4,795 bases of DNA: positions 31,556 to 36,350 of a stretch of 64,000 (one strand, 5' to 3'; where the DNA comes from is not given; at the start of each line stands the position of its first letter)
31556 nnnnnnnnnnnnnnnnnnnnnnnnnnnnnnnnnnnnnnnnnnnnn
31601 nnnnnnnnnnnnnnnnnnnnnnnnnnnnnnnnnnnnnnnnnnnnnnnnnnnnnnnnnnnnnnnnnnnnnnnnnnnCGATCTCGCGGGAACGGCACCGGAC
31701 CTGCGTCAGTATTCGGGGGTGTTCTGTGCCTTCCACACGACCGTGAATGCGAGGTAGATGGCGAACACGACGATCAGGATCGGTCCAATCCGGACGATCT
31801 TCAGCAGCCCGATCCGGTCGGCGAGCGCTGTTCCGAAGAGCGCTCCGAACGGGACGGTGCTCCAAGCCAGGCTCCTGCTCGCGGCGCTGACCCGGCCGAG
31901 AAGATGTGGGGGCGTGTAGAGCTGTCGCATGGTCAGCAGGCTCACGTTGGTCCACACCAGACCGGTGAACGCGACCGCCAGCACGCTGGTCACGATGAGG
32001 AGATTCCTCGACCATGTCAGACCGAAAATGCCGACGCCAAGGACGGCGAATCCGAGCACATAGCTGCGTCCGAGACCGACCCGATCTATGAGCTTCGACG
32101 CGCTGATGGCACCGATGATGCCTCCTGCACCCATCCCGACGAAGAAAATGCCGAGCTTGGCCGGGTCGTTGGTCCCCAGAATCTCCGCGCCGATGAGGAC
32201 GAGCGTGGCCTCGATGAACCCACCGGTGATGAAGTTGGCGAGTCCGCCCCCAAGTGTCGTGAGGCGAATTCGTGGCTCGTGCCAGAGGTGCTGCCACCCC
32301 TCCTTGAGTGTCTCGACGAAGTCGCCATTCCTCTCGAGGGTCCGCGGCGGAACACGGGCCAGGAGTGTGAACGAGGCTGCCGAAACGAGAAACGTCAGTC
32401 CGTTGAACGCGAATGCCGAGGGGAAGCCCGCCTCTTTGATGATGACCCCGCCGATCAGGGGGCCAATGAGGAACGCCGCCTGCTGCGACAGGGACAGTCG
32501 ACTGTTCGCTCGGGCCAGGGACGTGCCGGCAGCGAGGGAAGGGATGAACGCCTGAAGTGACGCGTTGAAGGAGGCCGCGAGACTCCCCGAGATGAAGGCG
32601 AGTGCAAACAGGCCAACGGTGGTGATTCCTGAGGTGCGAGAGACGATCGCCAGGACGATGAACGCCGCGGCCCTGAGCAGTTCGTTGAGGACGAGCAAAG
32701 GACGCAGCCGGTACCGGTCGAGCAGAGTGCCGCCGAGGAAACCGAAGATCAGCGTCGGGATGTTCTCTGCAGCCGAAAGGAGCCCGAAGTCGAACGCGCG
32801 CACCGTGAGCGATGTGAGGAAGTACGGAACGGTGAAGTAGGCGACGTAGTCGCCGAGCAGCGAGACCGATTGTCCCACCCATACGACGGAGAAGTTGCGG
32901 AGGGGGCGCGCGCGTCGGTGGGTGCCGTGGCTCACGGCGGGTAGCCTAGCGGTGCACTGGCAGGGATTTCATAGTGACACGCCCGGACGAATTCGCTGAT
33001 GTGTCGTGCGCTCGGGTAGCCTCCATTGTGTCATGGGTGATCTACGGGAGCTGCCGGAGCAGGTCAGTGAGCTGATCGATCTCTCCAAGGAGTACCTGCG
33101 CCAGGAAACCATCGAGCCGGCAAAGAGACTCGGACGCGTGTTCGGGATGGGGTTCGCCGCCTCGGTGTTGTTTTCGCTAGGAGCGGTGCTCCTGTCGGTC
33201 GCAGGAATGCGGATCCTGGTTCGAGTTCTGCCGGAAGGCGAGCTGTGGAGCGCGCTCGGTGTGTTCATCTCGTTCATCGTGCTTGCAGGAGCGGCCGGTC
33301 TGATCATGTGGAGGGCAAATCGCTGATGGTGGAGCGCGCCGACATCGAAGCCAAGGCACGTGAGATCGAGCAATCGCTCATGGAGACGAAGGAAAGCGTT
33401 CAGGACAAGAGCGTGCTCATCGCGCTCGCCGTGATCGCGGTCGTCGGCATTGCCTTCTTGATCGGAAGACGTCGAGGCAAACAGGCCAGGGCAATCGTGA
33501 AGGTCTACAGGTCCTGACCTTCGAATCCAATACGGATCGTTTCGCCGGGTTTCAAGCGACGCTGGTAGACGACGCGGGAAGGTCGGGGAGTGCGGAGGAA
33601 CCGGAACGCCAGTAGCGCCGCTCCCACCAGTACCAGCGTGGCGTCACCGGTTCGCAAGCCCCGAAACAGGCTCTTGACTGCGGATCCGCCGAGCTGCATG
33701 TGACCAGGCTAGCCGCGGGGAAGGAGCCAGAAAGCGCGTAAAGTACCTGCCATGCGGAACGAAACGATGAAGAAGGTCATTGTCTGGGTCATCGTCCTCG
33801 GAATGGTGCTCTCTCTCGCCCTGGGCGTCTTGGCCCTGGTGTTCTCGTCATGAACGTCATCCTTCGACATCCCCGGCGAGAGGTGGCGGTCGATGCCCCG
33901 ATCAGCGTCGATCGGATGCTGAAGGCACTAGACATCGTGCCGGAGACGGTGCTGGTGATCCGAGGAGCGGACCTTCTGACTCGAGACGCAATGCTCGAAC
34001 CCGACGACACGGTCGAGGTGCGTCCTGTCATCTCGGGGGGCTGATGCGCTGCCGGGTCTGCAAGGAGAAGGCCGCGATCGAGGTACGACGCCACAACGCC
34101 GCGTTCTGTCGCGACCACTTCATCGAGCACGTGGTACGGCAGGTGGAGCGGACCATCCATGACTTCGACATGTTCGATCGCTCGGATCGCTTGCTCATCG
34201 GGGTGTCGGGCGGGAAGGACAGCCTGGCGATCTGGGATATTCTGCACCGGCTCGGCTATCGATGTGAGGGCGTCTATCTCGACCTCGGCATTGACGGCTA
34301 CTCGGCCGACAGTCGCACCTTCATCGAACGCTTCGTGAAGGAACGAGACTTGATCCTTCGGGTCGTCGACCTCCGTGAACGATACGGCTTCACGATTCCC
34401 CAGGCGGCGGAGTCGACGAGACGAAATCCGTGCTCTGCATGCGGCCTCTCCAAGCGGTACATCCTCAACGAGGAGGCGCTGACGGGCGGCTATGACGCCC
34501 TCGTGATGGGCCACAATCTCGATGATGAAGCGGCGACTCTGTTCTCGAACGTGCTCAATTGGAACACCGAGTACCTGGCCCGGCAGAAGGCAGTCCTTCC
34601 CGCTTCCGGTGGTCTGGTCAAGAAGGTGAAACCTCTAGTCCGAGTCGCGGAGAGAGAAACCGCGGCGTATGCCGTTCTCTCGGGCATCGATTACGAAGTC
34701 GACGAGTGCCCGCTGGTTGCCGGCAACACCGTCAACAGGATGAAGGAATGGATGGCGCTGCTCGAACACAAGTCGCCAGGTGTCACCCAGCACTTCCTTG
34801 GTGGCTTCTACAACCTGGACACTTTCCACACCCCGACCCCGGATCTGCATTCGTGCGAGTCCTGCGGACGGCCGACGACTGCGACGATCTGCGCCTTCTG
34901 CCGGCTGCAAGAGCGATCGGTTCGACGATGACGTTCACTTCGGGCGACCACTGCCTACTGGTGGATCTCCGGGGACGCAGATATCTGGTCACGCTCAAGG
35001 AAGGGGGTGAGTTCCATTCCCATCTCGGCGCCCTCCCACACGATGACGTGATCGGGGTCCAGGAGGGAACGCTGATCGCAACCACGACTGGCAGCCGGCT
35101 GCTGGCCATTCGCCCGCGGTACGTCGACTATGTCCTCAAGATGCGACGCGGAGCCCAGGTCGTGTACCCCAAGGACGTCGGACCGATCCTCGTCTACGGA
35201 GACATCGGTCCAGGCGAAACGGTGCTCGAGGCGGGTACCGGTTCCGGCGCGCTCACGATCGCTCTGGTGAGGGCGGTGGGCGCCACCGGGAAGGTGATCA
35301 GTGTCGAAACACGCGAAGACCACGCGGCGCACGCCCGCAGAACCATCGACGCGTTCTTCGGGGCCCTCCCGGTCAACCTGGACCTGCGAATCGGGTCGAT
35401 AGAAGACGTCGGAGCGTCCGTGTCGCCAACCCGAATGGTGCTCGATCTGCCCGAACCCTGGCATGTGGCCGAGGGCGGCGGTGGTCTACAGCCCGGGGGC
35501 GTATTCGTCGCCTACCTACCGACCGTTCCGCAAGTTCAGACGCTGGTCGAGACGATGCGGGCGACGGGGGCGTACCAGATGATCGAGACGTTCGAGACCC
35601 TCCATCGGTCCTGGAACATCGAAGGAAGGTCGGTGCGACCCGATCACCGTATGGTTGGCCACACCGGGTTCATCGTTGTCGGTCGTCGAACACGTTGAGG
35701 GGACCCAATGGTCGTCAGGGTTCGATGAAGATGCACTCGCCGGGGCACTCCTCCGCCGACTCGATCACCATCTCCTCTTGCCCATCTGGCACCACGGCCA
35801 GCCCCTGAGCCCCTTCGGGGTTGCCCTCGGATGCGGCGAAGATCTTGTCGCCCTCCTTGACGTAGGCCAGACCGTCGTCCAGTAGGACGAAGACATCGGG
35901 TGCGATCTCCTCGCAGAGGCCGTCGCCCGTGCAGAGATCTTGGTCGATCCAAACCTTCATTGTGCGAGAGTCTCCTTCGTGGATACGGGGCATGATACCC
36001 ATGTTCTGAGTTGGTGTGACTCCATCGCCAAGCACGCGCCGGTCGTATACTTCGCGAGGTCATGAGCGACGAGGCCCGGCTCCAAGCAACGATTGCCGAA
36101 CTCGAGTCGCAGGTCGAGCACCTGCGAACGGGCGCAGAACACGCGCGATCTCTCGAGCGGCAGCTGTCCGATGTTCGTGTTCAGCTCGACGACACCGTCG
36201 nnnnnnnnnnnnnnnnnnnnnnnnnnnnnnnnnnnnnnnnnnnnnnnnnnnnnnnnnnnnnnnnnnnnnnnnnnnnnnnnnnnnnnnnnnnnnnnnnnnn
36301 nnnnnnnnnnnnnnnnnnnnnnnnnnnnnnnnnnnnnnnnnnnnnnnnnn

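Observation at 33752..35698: Translationally coupled leader peptide-ttuB-ttuA-trmI tRNA T-loop modification operon, 2 kb from the Pup locus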

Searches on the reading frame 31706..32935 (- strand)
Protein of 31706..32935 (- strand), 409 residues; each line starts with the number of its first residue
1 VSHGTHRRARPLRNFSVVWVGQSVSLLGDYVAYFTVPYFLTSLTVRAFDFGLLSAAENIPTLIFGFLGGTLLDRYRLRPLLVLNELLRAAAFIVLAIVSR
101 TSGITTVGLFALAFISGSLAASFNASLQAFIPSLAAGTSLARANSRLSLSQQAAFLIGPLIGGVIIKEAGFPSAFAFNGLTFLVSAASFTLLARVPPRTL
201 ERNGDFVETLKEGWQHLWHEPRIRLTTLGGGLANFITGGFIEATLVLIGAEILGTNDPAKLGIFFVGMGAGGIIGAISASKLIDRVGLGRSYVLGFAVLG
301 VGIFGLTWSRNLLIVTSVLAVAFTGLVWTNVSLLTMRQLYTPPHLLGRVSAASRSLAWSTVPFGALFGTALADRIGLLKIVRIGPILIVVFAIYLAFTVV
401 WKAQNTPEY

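Call 21: search_protein_families(library=pfam, proteins=[window:31706-32935:-], max_evalue=0.0001)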
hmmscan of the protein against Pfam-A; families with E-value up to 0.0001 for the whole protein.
window:31706-32935:- (409 aa): 2 families
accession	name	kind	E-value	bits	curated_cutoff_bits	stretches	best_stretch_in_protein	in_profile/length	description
PF07690.21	MFS_1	-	7.8e-35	120.8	33.4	1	18-354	1-336/347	Major Facilitator Superfamily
PF05977.19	MFS_3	-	4.3e-23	82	27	1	14-396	11-391/524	Transmembrane secretion effector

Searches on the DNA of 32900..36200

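Call 62: search_rna_families(source=window, start=32900, end=36200, threshold=evalue, max_evalue=1)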
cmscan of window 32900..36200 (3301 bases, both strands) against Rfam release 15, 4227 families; matches with E-value up to 1: 0.
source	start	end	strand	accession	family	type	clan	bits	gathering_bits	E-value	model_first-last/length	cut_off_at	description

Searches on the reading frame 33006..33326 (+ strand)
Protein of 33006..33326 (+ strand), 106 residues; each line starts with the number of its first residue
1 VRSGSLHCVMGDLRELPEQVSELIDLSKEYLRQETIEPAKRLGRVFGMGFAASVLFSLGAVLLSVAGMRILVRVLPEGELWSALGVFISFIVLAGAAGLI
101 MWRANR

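Call 21: search_protein_families(library=pfam, proteins=[window:33006-33326:+], max_evalue=0.0001)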
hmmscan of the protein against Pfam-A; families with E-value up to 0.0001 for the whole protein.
window:33006-33326:+ (106 aa): 1 family
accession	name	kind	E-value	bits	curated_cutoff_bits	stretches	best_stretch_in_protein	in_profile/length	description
PF07332.16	Phage_holin_3_6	-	1.2e-11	45.2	28.4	1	13-103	4-92/116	Putative Actinobacterial Holin-X, holin superfamily III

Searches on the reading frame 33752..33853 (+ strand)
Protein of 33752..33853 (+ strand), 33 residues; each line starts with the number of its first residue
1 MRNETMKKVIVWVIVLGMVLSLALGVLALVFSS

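Call 3: search_protein_families(library=pfam, proteins=[window:33752-33853:+], max_evalue=0.1)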
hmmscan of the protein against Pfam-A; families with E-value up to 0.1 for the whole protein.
window:33752-33853:+ (33 aa): 1 family
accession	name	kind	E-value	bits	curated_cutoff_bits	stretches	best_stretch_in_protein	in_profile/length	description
PF19978.4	Inovirus_G7P_2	-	0.014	15.5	27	1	10-28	11-29/33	Tail virion protein G7P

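Call 4: search_protein_families(library=ncbifam, proteins=[window:33752-33853:+], max_evalue=0.1)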
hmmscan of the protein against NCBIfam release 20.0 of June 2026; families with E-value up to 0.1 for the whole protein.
window:33752-33853:+ (33 aa): 1 family
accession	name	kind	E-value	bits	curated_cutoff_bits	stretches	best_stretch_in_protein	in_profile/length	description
NF033880.1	Prli42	equivalog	0.0014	18.3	27.5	1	1-31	1-31/31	stressosome-associated protein Prli42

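Call 32: search_protein_families(library=ncbifam, alignment_id=A2, max_evalue=0.01)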
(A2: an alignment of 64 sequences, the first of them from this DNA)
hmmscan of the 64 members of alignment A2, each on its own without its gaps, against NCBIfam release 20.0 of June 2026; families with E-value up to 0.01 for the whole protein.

A. member 1, seq(33 aa): 1 family
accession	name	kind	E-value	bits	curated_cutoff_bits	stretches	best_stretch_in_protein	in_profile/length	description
NF033880.1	Prli42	equivalog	0.0014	18.3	27.5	1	1-31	1-31/31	stressosome-associated protein Prli42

B. families by the number of members that match (of 64 scanned): 1 family
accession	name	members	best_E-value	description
NF033880.1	Prli42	22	2.2e-07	stressosome-associated protein Prli42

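Call 66: search_protein_representatives(protein=window:33752-33853:+)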
Query: 33 residues. Proteins with E-value up to 0.001 (for the whole library): 3; up to 1e-10: 0; up to 1e-30: 0. The best 3 are listed.
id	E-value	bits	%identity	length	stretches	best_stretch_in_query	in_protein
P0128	1.1e-10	54.2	91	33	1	1-33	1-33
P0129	8.8e-07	42.7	73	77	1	1-33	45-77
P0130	1.4e-04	36.2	58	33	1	1-31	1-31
